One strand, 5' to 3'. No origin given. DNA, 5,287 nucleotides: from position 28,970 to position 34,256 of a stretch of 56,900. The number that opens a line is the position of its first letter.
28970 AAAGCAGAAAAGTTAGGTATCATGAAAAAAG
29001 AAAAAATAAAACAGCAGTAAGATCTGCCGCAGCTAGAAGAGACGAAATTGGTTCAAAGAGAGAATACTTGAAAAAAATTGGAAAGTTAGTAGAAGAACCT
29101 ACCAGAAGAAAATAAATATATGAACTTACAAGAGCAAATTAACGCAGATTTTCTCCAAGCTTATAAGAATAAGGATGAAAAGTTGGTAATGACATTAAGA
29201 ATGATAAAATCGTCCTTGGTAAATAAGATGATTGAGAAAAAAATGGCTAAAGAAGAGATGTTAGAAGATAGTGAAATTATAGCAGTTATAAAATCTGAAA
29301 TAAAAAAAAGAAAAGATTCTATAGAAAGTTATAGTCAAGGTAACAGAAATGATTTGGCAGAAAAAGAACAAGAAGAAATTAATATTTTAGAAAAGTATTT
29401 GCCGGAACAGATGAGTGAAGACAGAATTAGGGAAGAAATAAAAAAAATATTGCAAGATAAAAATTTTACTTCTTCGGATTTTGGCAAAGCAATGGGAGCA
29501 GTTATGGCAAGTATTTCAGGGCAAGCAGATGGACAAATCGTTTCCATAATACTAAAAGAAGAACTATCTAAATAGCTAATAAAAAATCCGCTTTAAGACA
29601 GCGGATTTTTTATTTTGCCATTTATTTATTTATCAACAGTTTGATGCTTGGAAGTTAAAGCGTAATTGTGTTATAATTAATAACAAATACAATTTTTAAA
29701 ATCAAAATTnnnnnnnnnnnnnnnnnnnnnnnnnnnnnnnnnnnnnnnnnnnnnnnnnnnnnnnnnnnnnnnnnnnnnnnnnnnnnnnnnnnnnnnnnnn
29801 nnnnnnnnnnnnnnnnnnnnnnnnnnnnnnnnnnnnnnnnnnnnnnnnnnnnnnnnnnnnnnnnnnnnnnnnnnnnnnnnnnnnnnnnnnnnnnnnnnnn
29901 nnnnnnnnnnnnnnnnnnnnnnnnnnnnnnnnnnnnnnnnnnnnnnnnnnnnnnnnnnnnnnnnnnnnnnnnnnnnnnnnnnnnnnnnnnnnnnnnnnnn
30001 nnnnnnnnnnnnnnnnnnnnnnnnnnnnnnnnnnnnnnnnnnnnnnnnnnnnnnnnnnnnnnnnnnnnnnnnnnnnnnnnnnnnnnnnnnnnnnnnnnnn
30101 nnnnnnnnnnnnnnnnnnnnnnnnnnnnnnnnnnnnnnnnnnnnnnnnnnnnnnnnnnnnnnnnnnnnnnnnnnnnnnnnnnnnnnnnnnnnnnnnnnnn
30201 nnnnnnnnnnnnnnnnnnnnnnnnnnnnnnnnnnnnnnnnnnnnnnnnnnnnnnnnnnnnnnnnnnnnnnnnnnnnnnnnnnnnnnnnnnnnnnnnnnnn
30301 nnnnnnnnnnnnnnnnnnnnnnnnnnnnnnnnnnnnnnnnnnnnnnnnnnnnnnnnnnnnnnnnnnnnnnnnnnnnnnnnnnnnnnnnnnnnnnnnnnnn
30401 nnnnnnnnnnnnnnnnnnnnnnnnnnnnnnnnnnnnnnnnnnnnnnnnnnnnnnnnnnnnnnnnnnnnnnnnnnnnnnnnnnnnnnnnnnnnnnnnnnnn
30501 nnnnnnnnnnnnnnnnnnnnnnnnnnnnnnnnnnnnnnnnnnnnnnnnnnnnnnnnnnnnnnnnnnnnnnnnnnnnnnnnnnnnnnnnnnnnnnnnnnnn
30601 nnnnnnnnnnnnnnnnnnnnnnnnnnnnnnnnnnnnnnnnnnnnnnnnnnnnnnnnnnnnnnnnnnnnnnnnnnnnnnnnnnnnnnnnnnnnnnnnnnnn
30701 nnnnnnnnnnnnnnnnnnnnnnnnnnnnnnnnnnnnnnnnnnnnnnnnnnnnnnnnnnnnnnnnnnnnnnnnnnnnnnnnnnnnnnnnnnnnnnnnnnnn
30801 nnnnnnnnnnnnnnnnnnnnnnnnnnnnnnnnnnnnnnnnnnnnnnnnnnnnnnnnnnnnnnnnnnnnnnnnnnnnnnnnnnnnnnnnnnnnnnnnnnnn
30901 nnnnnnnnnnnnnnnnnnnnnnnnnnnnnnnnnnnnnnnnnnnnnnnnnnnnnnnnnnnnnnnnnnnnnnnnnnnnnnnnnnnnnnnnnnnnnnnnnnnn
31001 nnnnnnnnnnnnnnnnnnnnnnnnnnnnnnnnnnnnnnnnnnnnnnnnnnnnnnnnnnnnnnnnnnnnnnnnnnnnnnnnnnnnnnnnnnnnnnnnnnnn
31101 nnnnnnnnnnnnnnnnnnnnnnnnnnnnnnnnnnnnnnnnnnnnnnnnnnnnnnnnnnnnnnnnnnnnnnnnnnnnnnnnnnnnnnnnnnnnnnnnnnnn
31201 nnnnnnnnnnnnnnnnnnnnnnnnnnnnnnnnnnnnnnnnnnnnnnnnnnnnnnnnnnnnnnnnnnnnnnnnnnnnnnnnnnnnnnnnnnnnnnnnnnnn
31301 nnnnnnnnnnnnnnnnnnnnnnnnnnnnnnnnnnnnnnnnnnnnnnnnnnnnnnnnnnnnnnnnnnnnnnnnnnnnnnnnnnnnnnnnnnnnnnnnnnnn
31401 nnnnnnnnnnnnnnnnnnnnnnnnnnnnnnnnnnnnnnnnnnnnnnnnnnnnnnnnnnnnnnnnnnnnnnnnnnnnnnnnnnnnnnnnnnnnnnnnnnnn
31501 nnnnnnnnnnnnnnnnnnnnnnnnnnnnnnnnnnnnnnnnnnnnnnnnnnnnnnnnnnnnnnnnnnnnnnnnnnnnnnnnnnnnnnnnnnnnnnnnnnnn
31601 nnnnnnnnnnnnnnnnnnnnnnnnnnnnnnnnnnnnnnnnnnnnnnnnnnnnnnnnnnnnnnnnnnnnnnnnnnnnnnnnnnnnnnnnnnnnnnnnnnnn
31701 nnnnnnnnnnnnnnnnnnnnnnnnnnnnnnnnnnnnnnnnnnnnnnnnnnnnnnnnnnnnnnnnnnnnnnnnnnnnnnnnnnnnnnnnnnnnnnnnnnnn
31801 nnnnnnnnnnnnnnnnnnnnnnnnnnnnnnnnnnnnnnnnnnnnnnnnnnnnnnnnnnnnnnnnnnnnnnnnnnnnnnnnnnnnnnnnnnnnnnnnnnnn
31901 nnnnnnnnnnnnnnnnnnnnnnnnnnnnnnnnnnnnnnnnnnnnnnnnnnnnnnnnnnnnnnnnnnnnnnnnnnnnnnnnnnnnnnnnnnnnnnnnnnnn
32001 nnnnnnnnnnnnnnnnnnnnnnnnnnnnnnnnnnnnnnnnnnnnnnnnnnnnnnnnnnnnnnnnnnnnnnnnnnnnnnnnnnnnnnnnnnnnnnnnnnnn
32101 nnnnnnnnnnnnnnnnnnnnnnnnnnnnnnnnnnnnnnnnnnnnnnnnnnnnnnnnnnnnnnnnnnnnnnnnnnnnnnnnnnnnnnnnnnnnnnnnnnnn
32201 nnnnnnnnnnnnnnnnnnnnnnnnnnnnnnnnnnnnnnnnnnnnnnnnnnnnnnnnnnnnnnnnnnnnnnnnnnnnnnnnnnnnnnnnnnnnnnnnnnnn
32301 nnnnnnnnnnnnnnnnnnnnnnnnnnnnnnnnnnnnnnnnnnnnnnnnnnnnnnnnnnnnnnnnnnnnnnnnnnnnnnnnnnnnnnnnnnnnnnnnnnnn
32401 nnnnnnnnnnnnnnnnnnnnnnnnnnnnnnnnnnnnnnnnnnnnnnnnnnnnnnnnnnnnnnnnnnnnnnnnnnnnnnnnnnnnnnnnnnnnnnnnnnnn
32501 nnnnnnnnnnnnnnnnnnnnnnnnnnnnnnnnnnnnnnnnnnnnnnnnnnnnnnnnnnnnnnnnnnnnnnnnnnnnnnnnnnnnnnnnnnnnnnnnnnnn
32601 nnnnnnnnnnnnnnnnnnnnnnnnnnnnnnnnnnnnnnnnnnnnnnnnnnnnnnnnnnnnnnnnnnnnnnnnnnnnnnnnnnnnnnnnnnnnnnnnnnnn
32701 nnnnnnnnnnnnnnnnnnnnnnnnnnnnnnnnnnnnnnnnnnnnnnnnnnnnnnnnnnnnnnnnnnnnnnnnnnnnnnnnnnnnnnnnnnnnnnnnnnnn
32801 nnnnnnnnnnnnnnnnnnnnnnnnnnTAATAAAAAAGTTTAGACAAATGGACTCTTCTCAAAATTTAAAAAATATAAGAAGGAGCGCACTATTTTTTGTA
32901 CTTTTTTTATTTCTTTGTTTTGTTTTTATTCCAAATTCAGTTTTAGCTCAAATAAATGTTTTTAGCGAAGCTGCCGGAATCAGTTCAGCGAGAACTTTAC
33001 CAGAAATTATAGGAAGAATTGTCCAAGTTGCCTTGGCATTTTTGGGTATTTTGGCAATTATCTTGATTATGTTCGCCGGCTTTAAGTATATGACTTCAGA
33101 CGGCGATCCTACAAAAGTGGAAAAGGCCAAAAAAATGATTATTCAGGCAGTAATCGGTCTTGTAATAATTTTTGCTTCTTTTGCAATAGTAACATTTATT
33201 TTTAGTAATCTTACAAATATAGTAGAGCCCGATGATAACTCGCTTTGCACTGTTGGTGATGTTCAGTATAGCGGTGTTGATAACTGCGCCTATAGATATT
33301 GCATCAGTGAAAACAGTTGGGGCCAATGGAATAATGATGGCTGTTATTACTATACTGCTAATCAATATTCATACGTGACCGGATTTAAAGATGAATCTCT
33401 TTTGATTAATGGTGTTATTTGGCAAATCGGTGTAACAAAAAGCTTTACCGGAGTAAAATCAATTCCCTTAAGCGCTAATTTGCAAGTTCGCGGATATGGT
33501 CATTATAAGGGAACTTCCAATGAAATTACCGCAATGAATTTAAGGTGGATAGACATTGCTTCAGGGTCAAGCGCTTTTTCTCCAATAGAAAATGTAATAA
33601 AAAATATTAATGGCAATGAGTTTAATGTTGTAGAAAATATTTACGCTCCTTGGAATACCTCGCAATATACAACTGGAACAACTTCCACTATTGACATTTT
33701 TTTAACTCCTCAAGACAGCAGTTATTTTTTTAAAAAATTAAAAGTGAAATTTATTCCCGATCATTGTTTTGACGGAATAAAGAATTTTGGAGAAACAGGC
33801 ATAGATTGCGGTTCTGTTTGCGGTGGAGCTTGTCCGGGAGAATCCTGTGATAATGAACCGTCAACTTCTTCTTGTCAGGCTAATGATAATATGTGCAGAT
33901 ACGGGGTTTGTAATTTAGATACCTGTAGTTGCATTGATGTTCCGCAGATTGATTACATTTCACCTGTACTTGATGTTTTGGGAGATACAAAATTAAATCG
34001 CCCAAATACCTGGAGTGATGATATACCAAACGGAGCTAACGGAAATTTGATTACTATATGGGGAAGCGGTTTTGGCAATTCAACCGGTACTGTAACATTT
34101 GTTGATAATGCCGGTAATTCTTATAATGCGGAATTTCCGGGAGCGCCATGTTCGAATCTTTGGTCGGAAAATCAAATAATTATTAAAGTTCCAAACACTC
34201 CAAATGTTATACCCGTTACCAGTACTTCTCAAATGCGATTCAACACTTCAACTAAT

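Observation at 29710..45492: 15.8-kb operon: two giant Cys-rich surface proteins with pilin-like anchors plus two Ca-repeat membrane proteins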

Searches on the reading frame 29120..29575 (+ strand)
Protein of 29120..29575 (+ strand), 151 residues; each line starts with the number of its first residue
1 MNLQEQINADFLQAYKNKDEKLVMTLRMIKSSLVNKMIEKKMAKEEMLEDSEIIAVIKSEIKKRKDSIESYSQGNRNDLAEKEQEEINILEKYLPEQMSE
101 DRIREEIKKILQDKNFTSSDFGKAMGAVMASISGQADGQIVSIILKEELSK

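Call 4: search_protein_families(library=pfam, proteins=[window:29120-29575:+], max_evalue=0.01)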
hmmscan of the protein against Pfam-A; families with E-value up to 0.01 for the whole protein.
window:29120-29575:+ (151 aa): 2 families
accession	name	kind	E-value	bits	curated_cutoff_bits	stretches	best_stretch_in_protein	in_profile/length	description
PF09424.15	YqeY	-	1.8e-39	135.5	27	1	5-149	2-143/143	Yqey-like protein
PF02637.23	GatB_Yqey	-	6.2e-05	23.4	27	1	96-149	86-148/148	GatB domain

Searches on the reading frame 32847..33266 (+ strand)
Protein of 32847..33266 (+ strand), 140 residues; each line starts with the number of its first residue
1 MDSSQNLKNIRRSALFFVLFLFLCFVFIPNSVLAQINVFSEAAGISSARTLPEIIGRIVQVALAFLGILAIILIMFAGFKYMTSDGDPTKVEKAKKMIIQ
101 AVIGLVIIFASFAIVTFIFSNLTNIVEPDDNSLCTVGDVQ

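Call 69: search_solved_structures(query=A3, max_evalue=10, show_alignments=3)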
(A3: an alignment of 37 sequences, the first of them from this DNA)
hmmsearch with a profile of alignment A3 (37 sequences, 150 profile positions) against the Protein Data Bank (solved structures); distinct sequences matched with E-value up to 10: 7.
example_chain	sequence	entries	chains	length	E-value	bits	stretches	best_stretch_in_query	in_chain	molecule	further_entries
6i38_A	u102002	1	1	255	0.68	12.7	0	76-93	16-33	nv2Pizza6-AYW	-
6i3b_A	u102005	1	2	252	0.81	12.4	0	76-93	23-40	cPizza6-AYW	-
6f0q_A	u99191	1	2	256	0.89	12.3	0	76-93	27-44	Pizza6-AYW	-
6i37_A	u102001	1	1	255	0.9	12.3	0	76-93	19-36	nv1Pizza6-AYW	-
9lp2_A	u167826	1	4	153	1.3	11.7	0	83-100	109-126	dAID23.4L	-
6i39_A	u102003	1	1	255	1.9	11.3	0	76-93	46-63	v31Pizza6-AYW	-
6i3a_A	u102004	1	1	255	1.9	11.2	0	76-93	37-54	v22Pizza6-AYW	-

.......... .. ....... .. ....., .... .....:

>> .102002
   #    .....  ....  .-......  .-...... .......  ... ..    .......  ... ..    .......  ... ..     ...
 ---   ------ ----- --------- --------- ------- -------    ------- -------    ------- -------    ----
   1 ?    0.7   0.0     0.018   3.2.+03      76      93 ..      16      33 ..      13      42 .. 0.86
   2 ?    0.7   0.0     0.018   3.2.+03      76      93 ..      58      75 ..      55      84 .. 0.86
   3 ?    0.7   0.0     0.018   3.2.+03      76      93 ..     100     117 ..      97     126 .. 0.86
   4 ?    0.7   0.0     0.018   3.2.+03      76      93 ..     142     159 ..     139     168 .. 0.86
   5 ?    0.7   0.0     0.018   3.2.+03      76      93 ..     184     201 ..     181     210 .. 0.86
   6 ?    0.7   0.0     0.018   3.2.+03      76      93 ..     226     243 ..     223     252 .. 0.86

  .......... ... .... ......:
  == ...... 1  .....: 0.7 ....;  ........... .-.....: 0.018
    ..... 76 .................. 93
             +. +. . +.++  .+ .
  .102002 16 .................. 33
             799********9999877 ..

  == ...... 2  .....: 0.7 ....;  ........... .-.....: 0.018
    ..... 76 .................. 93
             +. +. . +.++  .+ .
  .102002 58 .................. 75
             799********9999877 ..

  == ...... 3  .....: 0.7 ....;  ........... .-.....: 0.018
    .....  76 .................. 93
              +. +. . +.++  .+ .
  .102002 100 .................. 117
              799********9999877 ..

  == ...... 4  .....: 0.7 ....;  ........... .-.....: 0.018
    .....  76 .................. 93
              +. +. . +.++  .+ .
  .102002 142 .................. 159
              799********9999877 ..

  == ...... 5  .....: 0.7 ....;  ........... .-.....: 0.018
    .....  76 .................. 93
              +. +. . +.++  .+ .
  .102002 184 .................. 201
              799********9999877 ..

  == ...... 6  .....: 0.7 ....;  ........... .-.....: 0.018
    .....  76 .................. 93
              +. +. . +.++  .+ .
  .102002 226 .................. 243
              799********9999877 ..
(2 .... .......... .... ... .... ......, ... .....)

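Call 80: predict_structure(alignment_id=A4)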
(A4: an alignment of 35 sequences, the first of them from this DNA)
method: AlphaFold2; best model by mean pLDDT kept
length: 140 residues; sequences in the alignment: 35
mean_pLDDT: 80.8   pTM: 0.57
mean pLDDT of the five models: 80.8, 79.1, 77.9, 75.2, 74.9
residues with pLDDT >= 90: 45; 70-90: 60; 50-70: 34; < 50: 1
segments of 3 or more residues with pLDDT < 50: none
pLDDT, mean of each block of 10 residues (from residue 1): 75 84 78 64 65 82 88 92 95 95 94 89 72 59
secondary structure, 60 per line:
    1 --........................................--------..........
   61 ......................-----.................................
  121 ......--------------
elements in order: H3-42 H51-82 H88-126

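Call 82: fold_search(model_id=the predicted structure, library=pdb)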
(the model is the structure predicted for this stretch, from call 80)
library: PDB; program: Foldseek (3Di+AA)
matches with E <= 10: 237; with E <= 0.001: 0
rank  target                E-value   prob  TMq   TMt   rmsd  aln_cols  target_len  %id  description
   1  9vub_A                1.9e-01  1.00  0.52  0.20  10.5       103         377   13  channel C complex with 3 (released 2026-03-11)
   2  9vub_C                3.0e-01  0.99  0.52  0.20  10.5       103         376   13  channel C complex with 3 (released 2026-03-11)
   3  3q84_H                9.6e-01  0.96  0.48  0.24   1.7        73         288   15  Crystal structure of human PACSIN 1 F-BAR domain (released 2012-02-22)
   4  6cnn_A                1.5e+00  0.89  0.53  0.21  10.8       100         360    4  Cryo-EM structure of the human SK4/calmodulin channel complex in the Ca2+ bound state I (released 2018-05-02)
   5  2y3h_A                1.5e+00  0.82  0.39  0.49   6.4        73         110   15  E63Q mutant of Cupriavidus metallidurans CH34 CnrXs (released 2011-03-30)
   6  2y3h_B                1.5e+00  0.77  0.39  0.49   8.3        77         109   16  E63Q mutant of Cupriavidus metallidurans CH34 CnrXs (released 2011-03-30)
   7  9rcv_E                1.7e+00  0.41  0.37  0.09  14.8       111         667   15  Structure of the Human Peptide-Loading Complex Arrested by HCMV US6 (released 2025-12-03)
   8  9o51_A                1.8e+00  0.75  0.48  0.20  10.3        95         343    5  Cryo-EM structure of the human SK2-4 chimera/calmodulin channel complex in the Ca2+ free state (released 2025-07-09)
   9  4wwb                  1.9e+00  0.80  0.39  0.49   6.4        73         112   14  High-resolution structure of the Ni-bound form of the Y135F mutant of C. metallidurans CnrXs (released 2015-02-11)
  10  4abm_A                2.1e+00  0.90  0.45  0.77   1.4        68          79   13  Crystal Structure of CHMP4B hairpin (released 2012-05-09)
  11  4bne_B                2.1e+00  0.82  0.41  0.21   2.1        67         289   15  Pacsin2 Interacts with Membranes and Actin-Filaments (released 2014-05-14)
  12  4jq5_E                2.1e+00  0.69  0.43  0.65   2.8        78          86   14  Crystal structure of the human Nup49CCS2+3* coiled-coil segment (released 2014-09-24)
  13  4o93_A                2.1e+00  0.44  0.39  0.56   8.9        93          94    9  Crystal structure of Thermus thermophilis transhydrogeanse domain II dimer (released 2014-12-31)
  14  2y3d_A                2.3e+00  0.57  0.38  0.47   8.2        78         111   13  Zn-bound form of Cupriavidus metallidurans CH34 CnrXs (released 2011-03-30)
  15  2y3b                  2.4e+00  0.77  0.38  0.47   2.5        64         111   16  Co-bound form of Cupriavidus metallidurans CH34 CnrXs (released 2011-03-30)
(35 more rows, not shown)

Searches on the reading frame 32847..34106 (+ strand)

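Call 35: search_protein_families(library=pfam, proteins=[window:32847-34106:+], max_evalue=1)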
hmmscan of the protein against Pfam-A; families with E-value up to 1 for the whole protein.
window:32847-34106:+ (420 aa): 6 families
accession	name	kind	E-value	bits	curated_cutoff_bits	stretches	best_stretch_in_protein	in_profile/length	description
PF18895.5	T4SS_pilin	-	5.7e-12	46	26.6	1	48-118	2-71/71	Type IV secretion system pilin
PF04956.18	TrbC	-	3.6e-06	27.5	27.9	1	9-118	5-98/98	TrbC/VIRB2 pilin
PF07690.21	MFS_1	-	0.00061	19.2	33.4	1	7-125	196-298/347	Major Facilitator Superfamily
PF06157.16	DUF973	-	0.0026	17.4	26.4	1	5-120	3-123/309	Protein of unknown function (DUF973)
PF21525.2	Nlp36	-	0.14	12.6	27.3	0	59-94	13-47/49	Neuropeptide-like peptide 36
PF19607.4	DUF6112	-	0.69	10.2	25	1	36-114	1-77/88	Family of unknown function (DUF6112)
